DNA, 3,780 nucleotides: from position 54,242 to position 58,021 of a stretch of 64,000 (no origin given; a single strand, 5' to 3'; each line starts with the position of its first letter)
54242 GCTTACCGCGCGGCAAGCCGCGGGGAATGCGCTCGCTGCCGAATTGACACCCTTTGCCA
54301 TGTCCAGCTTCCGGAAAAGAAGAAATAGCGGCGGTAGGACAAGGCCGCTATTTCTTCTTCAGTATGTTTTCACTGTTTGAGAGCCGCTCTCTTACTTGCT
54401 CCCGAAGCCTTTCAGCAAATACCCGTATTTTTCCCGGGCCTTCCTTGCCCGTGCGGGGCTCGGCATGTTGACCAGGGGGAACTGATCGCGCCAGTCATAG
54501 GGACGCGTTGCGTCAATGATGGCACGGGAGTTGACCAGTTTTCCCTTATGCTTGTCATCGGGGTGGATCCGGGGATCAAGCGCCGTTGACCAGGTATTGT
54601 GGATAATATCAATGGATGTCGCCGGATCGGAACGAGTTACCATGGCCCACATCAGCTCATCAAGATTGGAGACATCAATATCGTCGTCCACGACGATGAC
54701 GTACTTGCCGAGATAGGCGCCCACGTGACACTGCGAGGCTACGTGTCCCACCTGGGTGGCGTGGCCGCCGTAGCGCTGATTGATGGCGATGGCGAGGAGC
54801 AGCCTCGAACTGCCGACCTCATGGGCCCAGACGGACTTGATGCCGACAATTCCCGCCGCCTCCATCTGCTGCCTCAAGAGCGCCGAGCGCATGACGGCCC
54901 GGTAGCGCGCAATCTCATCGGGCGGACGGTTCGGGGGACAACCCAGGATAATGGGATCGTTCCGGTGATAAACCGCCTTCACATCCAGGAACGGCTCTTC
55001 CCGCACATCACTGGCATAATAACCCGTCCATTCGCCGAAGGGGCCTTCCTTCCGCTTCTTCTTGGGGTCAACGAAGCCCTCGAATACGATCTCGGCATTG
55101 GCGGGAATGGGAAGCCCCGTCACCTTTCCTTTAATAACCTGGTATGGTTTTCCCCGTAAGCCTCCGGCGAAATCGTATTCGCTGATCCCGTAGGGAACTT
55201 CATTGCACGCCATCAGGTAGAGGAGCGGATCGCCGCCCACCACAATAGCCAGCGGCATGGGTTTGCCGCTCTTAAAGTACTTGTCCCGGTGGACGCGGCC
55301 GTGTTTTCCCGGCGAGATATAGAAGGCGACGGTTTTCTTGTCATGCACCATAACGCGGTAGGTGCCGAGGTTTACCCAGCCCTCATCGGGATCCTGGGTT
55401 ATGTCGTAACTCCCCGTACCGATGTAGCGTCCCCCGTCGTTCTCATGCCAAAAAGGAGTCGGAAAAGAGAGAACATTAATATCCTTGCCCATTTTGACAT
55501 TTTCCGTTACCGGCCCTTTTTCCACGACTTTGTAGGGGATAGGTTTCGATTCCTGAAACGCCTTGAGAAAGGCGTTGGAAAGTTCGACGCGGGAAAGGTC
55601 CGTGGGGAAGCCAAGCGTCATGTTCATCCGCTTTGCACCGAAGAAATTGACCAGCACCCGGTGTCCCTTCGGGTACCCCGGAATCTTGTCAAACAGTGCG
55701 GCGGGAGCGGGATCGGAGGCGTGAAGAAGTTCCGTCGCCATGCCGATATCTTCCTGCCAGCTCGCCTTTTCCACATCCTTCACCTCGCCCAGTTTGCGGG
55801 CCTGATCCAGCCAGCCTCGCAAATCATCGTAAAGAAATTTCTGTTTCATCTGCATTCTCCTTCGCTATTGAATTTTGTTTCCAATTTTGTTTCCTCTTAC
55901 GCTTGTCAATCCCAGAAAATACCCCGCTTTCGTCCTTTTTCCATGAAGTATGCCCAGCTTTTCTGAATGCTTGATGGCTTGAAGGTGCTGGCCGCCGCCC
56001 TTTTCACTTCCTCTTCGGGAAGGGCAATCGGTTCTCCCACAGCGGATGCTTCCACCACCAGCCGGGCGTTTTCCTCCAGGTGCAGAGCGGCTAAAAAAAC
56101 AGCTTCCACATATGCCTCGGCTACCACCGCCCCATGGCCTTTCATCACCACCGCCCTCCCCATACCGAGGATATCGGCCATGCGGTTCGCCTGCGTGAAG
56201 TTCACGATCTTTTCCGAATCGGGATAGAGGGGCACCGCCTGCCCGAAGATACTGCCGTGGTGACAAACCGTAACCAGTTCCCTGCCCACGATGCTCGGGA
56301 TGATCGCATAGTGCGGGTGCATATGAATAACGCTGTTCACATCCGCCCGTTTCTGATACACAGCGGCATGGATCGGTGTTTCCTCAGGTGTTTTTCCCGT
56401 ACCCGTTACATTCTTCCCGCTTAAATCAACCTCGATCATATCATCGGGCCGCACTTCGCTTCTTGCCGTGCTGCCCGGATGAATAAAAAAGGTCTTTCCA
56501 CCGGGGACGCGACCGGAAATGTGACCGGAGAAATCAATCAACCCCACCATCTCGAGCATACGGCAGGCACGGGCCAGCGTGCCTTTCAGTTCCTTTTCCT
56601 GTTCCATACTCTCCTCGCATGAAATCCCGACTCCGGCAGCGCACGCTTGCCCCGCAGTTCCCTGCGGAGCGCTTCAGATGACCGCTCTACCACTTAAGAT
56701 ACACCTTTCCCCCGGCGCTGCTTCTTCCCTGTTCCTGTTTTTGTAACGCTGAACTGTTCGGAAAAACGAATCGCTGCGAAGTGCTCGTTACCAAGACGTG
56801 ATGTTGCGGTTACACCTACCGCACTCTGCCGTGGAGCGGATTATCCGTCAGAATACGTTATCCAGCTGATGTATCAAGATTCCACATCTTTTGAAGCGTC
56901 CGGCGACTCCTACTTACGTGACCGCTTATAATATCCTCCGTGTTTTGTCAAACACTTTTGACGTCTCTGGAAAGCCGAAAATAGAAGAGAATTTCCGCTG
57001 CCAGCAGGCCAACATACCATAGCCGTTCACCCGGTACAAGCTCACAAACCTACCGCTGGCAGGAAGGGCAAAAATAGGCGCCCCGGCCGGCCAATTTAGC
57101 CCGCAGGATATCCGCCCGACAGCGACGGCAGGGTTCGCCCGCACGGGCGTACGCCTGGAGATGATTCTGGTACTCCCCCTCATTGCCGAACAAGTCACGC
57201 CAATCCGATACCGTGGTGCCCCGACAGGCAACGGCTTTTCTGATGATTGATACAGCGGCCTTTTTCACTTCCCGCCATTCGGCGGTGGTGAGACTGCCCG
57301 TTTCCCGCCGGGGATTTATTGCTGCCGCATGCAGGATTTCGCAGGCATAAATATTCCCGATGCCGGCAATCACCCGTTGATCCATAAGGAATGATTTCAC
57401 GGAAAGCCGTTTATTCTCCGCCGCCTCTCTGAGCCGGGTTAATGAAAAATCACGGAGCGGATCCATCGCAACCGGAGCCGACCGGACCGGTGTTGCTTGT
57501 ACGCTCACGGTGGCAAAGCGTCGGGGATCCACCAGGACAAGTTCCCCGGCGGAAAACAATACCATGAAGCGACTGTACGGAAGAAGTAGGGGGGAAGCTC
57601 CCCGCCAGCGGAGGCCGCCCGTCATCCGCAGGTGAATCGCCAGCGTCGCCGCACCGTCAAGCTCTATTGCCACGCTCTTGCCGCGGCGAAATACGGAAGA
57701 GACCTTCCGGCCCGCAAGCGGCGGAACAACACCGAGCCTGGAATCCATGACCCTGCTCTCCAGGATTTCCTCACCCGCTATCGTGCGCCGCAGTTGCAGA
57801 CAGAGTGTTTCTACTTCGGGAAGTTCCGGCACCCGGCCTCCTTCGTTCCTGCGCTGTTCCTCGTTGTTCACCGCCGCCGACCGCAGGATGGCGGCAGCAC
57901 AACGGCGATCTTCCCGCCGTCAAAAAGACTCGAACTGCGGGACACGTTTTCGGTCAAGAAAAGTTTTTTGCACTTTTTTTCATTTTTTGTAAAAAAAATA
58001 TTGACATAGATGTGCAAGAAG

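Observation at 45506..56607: Second UbiD locus built from aerobic-looking aromatic-pathway families (PhtD-like, GDO-like cupins, class II aldolase, ThDP enzyme) plus TTT and split permeases in an apparent strict anaerobe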

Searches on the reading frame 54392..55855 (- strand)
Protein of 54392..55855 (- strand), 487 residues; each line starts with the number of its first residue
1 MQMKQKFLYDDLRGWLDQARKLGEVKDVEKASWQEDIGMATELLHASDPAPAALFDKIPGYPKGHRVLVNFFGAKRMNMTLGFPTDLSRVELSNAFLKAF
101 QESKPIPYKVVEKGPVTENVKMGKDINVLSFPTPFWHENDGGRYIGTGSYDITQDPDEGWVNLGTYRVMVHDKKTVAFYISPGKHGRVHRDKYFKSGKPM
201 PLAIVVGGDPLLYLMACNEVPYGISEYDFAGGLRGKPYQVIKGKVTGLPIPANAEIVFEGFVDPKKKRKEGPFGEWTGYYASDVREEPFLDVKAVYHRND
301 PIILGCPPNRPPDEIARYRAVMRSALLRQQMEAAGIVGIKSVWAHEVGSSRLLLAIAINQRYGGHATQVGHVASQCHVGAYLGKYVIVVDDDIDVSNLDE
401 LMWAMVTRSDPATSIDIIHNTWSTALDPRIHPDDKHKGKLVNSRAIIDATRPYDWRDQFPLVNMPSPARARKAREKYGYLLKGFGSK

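Call 5: search_protein_families(library=pfam, proteins=[window:54392-55855:-], max_evalue=0.01)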
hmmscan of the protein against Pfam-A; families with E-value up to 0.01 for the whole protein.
window:54392-55855:- (487 aa): 3 families
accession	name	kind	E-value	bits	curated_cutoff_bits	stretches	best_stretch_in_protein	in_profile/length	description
PF01977.22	UbiD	-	8.3e-69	231.3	23.3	1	111-310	3-205/206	3-octaprenyl-4-hydroxybenzoate carboxy-lyase Rift-related domain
PF20696.2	UbiD_C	-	1.3e-28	100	24.2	1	321-449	6-127/127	3-octaprenyl-4-hydroxybenzoate carboxy-lyase C-terminal domain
PF20695.2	UbiD_N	-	6.3e-06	26.6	24.3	1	17-88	2-70/78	3-octaprenyl-4-hydroxybenzoate carboxy-lyase N-terminal domain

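Call 7: search_protein_families(library=ncbifam, proteins=[window:54392-55855:-], max_evalue=0.01)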
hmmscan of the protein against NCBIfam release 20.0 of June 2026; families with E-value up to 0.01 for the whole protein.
window:54392-55855:- (487 aa): 7 families
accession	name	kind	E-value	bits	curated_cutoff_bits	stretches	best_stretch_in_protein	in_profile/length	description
TIGR00148.1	TIGR00148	subfamily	1.2e-86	291.1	244.85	1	12-451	1-437/438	UbiD family decarboxylase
TIGR02724.1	phenyl_P_beta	equivalog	1.7e-86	290.5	468.95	1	11-458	2-448/472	phenylphosphate carboxylase subunit beta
NF041204.1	VdcC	exception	1.3e-82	277.7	650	1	9-454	1-442/467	non-oxidative hydroxyarylic acid decarboxylases subunit C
TIGR03701.1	mena_SCO4490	equivalog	4.9e-62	210.1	495.9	1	76-426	78-421/433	menaquinone biosynthesis decarboxylase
TIGR02723.1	phenyl_P_alpha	equivalog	4.7e-58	197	564.6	1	51-457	48-450/485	phenylphosphate carboxylase subunit alpha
NF041219.1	BagN_FevL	exception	6.6e-55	186.5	1000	1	8-413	16-436/502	bagremycin/ferroverdin biosynthesis UbiD family decarboxylase BagN/FevL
NF008175.0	PRK10922.1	equivalog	6.5e-47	160.2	788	1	8-427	5-439/497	4-hydroxy-3-polyprenylbenzoate decarboxylase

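Call 27: search_solved_structures(query=window:54392-55855:-, max_evalue=1e-10)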
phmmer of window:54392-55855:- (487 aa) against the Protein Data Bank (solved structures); distinct sequences matched with E-value up to 1e-10: 40.
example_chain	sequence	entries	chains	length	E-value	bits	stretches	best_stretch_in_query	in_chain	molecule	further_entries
7pda_A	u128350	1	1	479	3.6e-112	379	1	8-471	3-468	UbiD family decarboxylase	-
7abo_C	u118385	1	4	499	3.4e-59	204.3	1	11-458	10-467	UbiD-like decarboxylase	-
4ip2_A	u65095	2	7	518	3.8e-59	204.1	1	11-458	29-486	Aromatic Acid Decarboxylase | PA0254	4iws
7abn_D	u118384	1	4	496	4e-59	204.1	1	11-458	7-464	UbiD-like decarboxylase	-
7ae4_A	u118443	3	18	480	2.4e-53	185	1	8-453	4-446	Phenolic acid decarboxylase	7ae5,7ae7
6da6_A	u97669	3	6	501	4.7e-45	157.6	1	57-416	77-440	UbiD-like decarboxylase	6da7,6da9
7nf0_A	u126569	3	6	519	1e-44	156.5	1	76-455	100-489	Ferulic acid decarboxylase 1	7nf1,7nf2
7ney_A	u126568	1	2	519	2.4e-43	152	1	77-455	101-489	Ferulic acid decarboxylase 1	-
5m1c_A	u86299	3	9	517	7.8e-41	143.7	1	8-426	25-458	3-octaprenyl-4-hydroxybenzoate carboxy-lyase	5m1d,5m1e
2idb_A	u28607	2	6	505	8e-41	143.7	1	8-427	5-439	3-octaprenyl-4-hydroxybenzoate carboxy-lyase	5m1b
9gqr_A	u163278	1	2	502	7.5e-39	137.2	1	60-434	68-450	decarboxylase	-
8y64_A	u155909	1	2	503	1.8e-37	132.6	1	91-432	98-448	Ferulic acid decarboxylase 1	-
4s13_A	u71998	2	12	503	2.2e-37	132.4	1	91-434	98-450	Ferulic acid decarboxylase 1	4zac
6evf_A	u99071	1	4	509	5.8e-37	130.9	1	91-434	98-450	Ferulic acid decarboxylase 1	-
6h6x_B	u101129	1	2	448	7.2e-37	130.6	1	12-454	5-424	3-polyprenyl-4-hydroxybenzoate decarboxylase and related decarboxylases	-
8pmk_A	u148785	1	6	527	4.6e-17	65.3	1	11-415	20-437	Phthaloyl-CoA decarboxylase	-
8oz5_A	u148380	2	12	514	4.8e-17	65.2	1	11-415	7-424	Phthaloyl-CoA decarboxylase (Pcd)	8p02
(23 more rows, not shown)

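Call 56: search_solved_structures(query=window:54392-55855:-, max_evalue=1e-100, show_alignments=1)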
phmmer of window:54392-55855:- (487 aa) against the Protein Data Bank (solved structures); distinct sequences matched with E-value up to 1e-100: 1.
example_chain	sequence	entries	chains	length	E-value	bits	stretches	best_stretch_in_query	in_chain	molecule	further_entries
7pda_A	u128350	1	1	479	3.6e-112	379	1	8-471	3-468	UbiD family decarboxylase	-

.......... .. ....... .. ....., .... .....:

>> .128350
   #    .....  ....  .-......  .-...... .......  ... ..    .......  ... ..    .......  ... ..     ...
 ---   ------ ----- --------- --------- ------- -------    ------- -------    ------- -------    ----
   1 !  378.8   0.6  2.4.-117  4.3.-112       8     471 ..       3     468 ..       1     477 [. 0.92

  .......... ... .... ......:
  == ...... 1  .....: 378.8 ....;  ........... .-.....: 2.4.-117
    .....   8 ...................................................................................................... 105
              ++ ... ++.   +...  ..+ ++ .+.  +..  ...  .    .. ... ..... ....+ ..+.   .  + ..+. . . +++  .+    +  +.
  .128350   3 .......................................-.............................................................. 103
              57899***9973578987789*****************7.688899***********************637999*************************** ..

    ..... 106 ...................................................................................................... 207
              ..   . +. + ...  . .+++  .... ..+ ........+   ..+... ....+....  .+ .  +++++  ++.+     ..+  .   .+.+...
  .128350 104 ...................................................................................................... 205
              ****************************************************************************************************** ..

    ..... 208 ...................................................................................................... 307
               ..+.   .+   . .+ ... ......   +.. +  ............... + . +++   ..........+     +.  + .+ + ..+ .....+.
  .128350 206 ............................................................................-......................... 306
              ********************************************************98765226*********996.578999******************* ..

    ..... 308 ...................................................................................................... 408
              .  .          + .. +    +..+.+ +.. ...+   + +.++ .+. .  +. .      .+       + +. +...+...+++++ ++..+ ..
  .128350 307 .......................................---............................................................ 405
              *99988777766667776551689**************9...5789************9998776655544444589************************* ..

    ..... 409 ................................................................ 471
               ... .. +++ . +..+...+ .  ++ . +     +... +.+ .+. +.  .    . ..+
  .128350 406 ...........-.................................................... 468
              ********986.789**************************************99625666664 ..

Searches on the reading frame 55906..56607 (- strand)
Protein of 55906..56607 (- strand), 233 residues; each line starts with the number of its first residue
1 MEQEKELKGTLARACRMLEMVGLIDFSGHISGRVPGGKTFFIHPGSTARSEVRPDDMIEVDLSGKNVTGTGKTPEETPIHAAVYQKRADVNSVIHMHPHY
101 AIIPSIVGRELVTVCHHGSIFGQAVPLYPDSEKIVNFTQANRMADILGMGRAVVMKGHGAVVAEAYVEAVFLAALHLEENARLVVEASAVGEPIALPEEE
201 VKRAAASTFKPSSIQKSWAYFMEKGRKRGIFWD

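Call 5: search_protein_families(library=pfam, proteins=[window:55906-56607:-], max_evalue=0.01)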
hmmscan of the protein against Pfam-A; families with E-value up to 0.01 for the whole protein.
window:55906-56607:- (233 aa): 1 family
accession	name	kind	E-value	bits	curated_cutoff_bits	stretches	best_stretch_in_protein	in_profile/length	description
PF00596.27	Aldolase_II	-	2.1e-32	112.9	22.2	1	11-184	3-182/183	Class II Aldolase and Adducin N-terminal domain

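Call 7: search_protein_families(library=ncbifam, proteins=[window:55906-56607:-], max_evalue=0.01)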
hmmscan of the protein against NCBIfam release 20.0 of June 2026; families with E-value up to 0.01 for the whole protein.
window:55906-56607:- (233 aa): 28 families (the best 25 are shown)
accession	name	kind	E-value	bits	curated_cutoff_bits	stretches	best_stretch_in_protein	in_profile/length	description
NF005123.0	PRK06557.1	subfamily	1.9e-29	102.9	251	1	5-204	10-212/223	L-ribulose-5-phosphate 4-epimerase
NF004855.0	PRK06208.1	subfamily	1.3e-24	86.9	255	1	3-207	39-247/274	class II aldolase/adducin family protein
NF053537.1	DhpthDcsPhtC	equivalog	4.3e-23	81.9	200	1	10-200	3-207/232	3,4-dihydroxyphthalate decarboxylase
NF005451.0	PRK07044.1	subfamily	9.9e-23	80.5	207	1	2-214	17-234/256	aldolase II superfamily protein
NF005484.0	PRK07090.1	equivalog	3.1e-22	79.1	261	1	5-227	29-253/260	aldolase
NF053831.1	RU1PAldHalo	equivalog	1.8e-19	70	300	1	28-205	25-200/208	ribulose-1-phosphate aldolase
NF005302.0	PRK06833.1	equivalog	4.4e-19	68.8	264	1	42-205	42-204/214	L-fuculose-phosphate aldolase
NF006413.0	PRK08660.1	equivalog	4.7e-19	69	203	1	11-185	6-175/184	aldolase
NF005186.0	PRK06661.1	equivalog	5.4e-18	65.5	339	1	5-206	4-209/235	hypothetical protein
NF006208.0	PRK08333.1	equivalog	6.6e-18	65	267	1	11-184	9-180/189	aldolase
NF005689.0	PRK07490.1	equivalog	1.7e-17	63.4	260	1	3-210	10-222/248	hypothetical protein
NF043034.1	OxoTetrPhDc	equivalog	4.6e-16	59.2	250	2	3-107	1-104/205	3-oxo-tetronate 4-phosphate decarboxylase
NF005068.0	PRK06486.1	equivalog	8.3e-16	58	269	1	6-223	26-248/262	aldolase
NF005984.0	PRK08087.1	subfamily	5e-13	49.3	264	1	6-202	5-199/215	L-fuculose-phosphate aldolase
NF040649.1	FucA_Meth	equivalog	6.5e-13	49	250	1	34-184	28-173/179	L-fuculose phosphate aldolase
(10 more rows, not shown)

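Call 30: search_solved_structures(query=window:55906-56607:-, max_evalue=0.0001, show_alignments=2)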
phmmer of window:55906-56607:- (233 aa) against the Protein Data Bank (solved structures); distinct sequences matched with E-value up to 0.0001: 34.
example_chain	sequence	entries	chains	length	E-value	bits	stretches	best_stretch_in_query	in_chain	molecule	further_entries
8ix6_A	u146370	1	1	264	2.1e-18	70.1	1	5-224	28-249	Aldolase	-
2z7b_A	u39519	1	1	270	6.5e-17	65.3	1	11-230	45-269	Mlr6791 protein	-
8iqa_A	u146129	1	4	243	1e-16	64.6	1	4-223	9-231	Aldolase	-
8il8_A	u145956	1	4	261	1.3e-16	64.2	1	4-223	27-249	Aldolase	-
6btd_A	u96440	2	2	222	2.2e-16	63.5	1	40-205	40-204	Fuculose phosphate aldolase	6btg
7x78_A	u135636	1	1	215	5.7e-12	49.1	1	12-210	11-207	L-fuculose phosphate aldolase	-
1e4a_P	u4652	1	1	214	6.9e-12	48.8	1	8-205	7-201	L-FUCULOSE 1-PHOSPHATE ALDOLASE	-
3ocr_A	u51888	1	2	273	1.6e-11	47.6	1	3-201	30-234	Class II aldolase/adducin domain protein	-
4c24_A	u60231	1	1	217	3.6e-11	46.5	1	41-210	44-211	L-FUCULOSE PHOSPHATE ALDOLASE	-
4c25_A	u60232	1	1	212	5.6e-11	45.9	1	41-205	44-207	L-FUCULOSE PHOSPHATE ALDOLASE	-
1dzw_P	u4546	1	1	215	6.1e-11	45.7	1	11-205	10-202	L-fuculose phosphate aldolase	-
1e4c_P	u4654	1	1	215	6.3e-11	45.7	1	11-205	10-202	L-FUCULOSE 1-PHOSPHATE ALDOLASE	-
1dzy_P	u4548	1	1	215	7.9e-11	45.4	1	11-209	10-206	L-FUCULOSE-1-PHOSPHATE ALDOLASE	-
1fua_A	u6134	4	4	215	8e-11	45.3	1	11-205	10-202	L-FUCULOSE-1-PHOSPHATE ALDOLASE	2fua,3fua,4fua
1dzu_P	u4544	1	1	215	8e-11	45.3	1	11-205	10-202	L-fuculose phosphate aldolase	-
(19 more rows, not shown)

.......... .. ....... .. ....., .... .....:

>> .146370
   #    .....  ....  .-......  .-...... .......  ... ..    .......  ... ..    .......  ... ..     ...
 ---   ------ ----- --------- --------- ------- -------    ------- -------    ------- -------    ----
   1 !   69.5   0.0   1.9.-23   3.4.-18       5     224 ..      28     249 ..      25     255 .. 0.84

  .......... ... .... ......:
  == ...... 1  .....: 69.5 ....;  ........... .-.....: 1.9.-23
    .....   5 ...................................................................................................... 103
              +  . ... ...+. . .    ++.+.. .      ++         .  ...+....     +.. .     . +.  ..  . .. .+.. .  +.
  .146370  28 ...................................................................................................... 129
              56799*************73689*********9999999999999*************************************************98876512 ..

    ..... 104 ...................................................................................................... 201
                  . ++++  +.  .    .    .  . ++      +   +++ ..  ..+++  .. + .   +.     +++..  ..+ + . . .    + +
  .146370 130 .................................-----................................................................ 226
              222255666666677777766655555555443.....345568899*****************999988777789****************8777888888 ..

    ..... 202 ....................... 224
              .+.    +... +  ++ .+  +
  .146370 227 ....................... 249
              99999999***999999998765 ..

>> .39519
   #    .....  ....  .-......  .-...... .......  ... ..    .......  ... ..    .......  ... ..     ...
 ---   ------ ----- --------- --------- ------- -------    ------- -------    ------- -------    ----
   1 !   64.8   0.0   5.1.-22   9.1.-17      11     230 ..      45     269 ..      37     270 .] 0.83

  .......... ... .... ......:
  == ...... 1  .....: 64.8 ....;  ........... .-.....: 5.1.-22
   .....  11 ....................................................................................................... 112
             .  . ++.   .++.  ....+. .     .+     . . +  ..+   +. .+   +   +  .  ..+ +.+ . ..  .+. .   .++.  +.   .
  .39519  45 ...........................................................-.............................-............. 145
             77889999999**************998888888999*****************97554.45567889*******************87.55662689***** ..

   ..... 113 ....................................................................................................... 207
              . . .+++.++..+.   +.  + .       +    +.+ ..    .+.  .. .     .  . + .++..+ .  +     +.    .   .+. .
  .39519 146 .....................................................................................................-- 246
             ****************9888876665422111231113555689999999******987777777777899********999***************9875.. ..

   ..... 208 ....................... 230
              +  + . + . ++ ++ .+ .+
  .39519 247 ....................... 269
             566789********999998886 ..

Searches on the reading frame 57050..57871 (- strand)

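Call 5: search_protein_families(library=pfam, proteins=[window:57050-57871:-], max_evalue=0.01)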
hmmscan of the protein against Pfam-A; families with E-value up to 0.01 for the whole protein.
window:57050-57871:- (273 aa): 3 families
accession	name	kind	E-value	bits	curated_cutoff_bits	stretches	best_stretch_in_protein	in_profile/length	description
PF01149.29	Fapy_DNA_glyco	-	1.4e-20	74.5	25.5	1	15-122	2-117/117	Formamidopyrimidine-DNA glycosylase N-terminal domain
PF06831.19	H2TH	-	5.7e-20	71.6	34.7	1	135-222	2-90/93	Formamidopyrimidine-DNA glycosylase H2TH domain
PF06827.20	zf-FPG_IleRS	-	8.7e-09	35.5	21.3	1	245-272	1-28/30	Zinc finger found in FPG and IleRS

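Call 7: search_protein_families(library=ncbifam, proteins=[window:57050-57871:-], max_evalue=0.01)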
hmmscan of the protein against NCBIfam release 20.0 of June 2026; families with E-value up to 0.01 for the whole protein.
window:57050-57871:- (273 aa): 7 families
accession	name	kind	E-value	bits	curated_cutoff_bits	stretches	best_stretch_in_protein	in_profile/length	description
NF002211.1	PRK01103.1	equivalog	6.2e-64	216.2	212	1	14-273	1-274/274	bifunctional DNA-formamidopyrimidine glycosylase/DNA-(apurinic or apyrimidinic site) lyase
TIGR00577.1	fpg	equivalog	3.8e-63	213.4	203.3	1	14-272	1-276/276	DNA-formamidopyrimidine glycosylase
NF010551.0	PRK13945.1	equivalog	1.5e-52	178.8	348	1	14-273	1-282/282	DNA-formamidopyrimidine glycosylase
NF011385.0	PRK14810.1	equivalog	3.2e-50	171.1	423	1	14-273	1-272/272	DNA-formamidopyrimidine glycosylase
NF011386.0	PRK14811.1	equivalog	3.1e-47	161.1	414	1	14-273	1-263/269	DNA-formamidopyrimidine glycosylase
NF007763.0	PRK10445.1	equivalog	3e-23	82.6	252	1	15-273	2-263/263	endonuclease VIII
NF040775.1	endonuc_Nei2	equivalog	3.2e-22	79.2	400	1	23-273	10-252/252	endonuclease VIII Nei2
